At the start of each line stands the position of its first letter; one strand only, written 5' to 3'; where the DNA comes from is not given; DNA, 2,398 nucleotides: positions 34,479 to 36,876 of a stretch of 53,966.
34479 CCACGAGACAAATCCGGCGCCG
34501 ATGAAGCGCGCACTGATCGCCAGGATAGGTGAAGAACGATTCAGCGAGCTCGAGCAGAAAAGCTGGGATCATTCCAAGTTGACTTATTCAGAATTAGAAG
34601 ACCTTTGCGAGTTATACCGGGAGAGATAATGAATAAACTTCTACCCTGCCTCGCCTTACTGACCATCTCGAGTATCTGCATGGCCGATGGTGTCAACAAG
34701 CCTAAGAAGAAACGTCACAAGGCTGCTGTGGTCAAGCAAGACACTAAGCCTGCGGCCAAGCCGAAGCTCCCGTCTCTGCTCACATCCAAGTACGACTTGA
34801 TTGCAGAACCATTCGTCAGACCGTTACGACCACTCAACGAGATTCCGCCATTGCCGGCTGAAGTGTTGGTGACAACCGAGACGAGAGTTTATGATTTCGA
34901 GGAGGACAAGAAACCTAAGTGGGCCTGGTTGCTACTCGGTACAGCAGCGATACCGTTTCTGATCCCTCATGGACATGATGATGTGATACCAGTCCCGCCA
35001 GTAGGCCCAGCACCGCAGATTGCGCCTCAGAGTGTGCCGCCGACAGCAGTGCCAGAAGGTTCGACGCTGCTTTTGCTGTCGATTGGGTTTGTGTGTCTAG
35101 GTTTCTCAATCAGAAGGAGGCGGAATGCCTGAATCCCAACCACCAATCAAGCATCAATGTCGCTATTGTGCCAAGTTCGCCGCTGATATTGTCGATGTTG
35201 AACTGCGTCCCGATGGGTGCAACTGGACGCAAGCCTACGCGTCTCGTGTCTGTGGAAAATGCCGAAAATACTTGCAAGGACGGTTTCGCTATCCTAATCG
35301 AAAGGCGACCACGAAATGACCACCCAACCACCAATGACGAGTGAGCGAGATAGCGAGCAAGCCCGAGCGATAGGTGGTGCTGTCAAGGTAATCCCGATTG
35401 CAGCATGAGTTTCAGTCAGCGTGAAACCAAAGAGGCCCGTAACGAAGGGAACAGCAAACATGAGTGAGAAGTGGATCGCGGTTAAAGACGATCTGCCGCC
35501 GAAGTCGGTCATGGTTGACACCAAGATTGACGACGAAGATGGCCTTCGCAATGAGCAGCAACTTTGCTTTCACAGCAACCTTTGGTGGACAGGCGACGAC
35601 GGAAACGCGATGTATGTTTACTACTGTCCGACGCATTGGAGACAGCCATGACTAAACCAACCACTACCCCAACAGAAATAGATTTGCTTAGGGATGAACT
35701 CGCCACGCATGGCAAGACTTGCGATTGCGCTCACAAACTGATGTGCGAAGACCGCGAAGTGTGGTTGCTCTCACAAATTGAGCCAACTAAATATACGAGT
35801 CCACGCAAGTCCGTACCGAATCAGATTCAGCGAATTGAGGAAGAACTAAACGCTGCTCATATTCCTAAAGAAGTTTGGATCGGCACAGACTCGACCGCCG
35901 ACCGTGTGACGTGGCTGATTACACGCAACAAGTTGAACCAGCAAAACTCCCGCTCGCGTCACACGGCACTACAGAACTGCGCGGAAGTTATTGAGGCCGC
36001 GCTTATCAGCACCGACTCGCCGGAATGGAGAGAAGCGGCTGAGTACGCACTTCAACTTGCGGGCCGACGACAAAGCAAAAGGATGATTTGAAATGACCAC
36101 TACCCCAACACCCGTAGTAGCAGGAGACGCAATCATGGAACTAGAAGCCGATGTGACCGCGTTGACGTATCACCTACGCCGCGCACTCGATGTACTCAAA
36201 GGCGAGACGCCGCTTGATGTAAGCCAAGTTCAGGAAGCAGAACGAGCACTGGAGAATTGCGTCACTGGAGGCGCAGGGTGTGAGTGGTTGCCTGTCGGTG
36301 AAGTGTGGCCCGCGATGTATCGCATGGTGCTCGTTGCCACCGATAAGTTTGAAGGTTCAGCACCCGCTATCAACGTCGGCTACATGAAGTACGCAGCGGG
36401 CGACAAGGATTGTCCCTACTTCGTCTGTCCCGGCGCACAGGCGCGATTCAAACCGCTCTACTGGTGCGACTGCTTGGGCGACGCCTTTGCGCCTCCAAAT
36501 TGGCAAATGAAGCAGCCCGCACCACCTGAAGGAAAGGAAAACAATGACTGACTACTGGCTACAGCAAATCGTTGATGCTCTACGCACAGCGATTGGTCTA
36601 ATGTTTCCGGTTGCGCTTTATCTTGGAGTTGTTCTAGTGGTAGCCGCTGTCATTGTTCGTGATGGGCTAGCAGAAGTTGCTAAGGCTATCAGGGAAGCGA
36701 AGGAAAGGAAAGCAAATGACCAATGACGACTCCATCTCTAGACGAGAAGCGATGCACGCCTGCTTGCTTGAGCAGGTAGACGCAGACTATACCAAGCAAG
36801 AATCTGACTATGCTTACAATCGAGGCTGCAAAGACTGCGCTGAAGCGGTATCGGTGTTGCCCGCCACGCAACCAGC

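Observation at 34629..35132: Phage-encoded PEP-CTERM (exosortase-substrate) protein in the early-right operon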

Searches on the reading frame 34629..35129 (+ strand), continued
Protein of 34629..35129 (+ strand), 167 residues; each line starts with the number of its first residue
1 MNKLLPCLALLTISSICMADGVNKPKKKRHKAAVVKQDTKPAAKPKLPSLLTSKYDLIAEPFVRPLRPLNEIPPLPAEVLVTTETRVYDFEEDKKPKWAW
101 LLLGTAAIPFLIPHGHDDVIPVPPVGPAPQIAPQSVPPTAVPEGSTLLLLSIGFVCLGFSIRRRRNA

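Call 81: search_protein_families(library=pfam, proteins=[L005:5998-6834:-, L005:7860-8789:-, L002:461-1327:-, L002:2466-3122:-, L001:7683-8492:+, L040:10654-11667:+], max_evalue=0.01)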
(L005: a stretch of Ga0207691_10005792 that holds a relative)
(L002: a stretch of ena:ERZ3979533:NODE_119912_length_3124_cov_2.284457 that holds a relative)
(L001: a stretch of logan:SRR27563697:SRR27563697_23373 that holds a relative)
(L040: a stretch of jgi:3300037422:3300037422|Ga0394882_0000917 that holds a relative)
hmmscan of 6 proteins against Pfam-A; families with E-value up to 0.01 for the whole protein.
L005:5998-6834:- (278 aa): 3 families
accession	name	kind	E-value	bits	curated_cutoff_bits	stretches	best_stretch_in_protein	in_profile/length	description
PF04367.18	DUF502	-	9.3e-08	32.4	23.8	1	135-225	1-105/107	Protein of unknown function (DUF502)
PF19865.4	DUF6338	-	1.7e-07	31.5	26.5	1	83-215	40-143/205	Family of unknown function (DUF6338)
PF11377.13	DUF3180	-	0.0051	17.5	28.4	1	99-162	1-63/135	Protein of unknown function (DUF3180)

L005:7860-8789:- (309 aa): 1 family
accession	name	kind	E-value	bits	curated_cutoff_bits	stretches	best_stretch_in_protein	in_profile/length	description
PF10137.14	CAP12-PCTIR_TIR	-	2e-24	86.3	24.7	1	5-129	1-118/119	CAP12/Pycsar effector protein, TIR domain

L002:461-1327:- (288 aa): 2 families
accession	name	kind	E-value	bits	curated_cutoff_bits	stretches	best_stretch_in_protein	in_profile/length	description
PF13650.11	Asp_protease_2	-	2.6e-08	34.9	24.3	1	48-142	1-90/90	Aspartyl protease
PF13975.11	gag-asp_proteas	-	0.00098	20.1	28.2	0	49-82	2-35/92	gag-polyprotein putative aspartyl protease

L002:2466-3122:- (218 aa): 1 family
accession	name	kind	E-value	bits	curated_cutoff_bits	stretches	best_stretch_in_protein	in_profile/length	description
PF10137.14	CAP12-PCTIR_TIR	-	3.6e-14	53.2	24.7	1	2-70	57-118/119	CAP12/Pycsar effector protein, TIR domain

L001:7683-8492:+ (269 aa): 0 families

L040:10654-11667:+ (337 aa): 2 families
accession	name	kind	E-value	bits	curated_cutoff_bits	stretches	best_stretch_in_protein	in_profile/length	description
PF19408.5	PKD_6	-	8.5e-05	23.3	25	1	161-194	28-60/82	PKD-like domain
PF08308.17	PEGA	-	0.00029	21.1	20.8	1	52-115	2-60/71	PEGA domain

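Call 82: search_protein_families(library=padloc, proteins=[L005:7860-8789:-, window:34629-35129:+, L005:7270-7836:+, L005:5998-6834:-, L002:461-1327:-], max_evalue=0.01)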
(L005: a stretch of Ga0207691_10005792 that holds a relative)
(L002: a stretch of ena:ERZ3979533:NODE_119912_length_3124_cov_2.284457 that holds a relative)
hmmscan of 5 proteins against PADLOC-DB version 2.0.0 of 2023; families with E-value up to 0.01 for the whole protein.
L005:7860-8789:- (309 aa): 9 families
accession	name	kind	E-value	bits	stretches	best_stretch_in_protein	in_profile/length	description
PDLC00729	Effector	-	7.3e-32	109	1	2-152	2-146/310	TIR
PDLC00731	Effector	-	6.4e-28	95.6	1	2-152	153-303/306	TIR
PDLC00732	Effector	-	4.7e-24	82.8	1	2-151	149-298/301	TIR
PDLC02371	PycTIR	-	3.2e-23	80.5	1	3-151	151-286/288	-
PDLC05005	PDC-S35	-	5.6e-15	53.8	1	12-139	126-247/264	-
PDLC05004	PDC-S35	-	1.6e-10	39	1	38-137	154-247/265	-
PDLC05006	PDC-S35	-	1.7e-09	35.4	1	39-133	118-209/231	-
PDLC05007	PDC-S35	-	3e-09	34.9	1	39-132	169-255/278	-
PDLC05003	PDC-S35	-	1.5e-08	32.5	1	45-145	134-230/245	-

window:34629-35129:+ (167 aa): 0 families

L005:7270-7836:+ (189 aa): 0 families

L005:5998-6834:- (278 aa): 0 families

L002:461-1327:- (288 aa): 1 family
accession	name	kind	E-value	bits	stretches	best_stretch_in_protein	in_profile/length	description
PDLC04405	PDC-M08B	-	0.00073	17.6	0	59-82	28-51/127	-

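Call 83: search_protein_families(library=phrogs, alignment_id=A2, max_evalue=0.1)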
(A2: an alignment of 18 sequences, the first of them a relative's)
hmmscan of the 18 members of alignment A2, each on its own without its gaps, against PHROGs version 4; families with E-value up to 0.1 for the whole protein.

A. member 1, P0001 (167 aa): 0 families

B. families by the number of members that match (of 18 scanned): 1 family
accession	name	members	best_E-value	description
phrog_12259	-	1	0.04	-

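Call 84: find_encoding_contigs(protein=P0009, flank=10000, max_places=2)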
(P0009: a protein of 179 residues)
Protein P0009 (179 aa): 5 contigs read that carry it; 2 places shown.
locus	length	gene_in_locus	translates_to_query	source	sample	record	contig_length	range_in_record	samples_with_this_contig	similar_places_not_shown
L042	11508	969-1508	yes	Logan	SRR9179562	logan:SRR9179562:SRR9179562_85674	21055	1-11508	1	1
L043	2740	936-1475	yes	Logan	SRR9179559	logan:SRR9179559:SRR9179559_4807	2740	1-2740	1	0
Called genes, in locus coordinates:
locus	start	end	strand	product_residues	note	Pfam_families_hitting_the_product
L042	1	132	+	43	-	?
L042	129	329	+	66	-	-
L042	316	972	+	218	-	-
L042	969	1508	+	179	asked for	-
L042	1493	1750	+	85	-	-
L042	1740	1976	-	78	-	-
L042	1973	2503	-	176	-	-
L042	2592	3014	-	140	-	-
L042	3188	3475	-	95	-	-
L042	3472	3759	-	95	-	-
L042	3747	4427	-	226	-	-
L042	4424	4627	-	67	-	-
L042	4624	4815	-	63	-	-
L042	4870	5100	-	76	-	-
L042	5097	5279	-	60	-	-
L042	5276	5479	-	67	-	-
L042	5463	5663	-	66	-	-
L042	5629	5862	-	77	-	-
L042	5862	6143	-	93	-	-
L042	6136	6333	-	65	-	-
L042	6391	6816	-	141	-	-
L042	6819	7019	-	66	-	-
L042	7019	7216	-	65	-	-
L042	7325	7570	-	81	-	-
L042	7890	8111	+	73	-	-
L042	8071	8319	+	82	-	-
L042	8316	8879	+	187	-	PF13328:HD_4, PF01966:HD (weak)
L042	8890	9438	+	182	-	-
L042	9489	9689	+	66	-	-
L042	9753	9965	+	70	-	-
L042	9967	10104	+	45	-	-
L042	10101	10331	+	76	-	-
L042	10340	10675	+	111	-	-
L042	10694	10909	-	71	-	-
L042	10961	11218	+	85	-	-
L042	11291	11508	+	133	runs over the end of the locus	-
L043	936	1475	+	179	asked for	-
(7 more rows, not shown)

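Call 85: find_encoding_contigs(protein=P0012, flank=10000, max_places=2)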
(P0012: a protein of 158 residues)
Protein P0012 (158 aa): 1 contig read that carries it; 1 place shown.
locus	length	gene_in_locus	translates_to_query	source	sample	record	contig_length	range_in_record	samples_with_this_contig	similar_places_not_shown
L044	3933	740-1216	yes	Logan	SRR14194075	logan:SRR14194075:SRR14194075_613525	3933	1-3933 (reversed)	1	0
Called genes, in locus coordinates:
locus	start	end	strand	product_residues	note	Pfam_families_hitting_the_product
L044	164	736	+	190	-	PF09414:RNA_ligase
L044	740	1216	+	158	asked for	-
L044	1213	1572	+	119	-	PF26820:Phage_T4_Y00F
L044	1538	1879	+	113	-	-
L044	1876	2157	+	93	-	-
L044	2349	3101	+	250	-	-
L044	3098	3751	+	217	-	-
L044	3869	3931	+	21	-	?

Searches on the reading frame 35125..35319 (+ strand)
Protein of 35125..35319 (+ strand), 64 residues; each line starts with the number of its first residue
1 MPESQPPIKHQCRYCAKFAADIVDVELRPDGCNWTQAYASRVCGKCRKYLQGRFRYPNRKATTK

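Call 13: search_protein_families(library=pfam, proteins=[window:35125-35319:+], max_evalue=0.01)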
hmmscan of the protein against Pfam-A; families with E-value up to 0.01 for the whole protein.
window:35125-35319:+ (64 aa): 0 families

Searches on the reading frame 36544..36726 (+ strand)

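Call 81: search_protein_families(library=pfam, proteins=[window:36544-36726:+], max_evalue=0.01)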
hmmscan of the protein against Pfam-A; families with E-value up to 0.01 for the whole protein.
window:36544-36726:+ (60 aa): 1 family
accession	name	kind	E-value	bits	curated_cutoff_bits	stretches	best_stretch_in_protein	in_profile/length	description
PF03729.18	DUF308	-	0.0018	18.9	25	1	16-55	11-50/73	Short repeat of unknown function (DUF308)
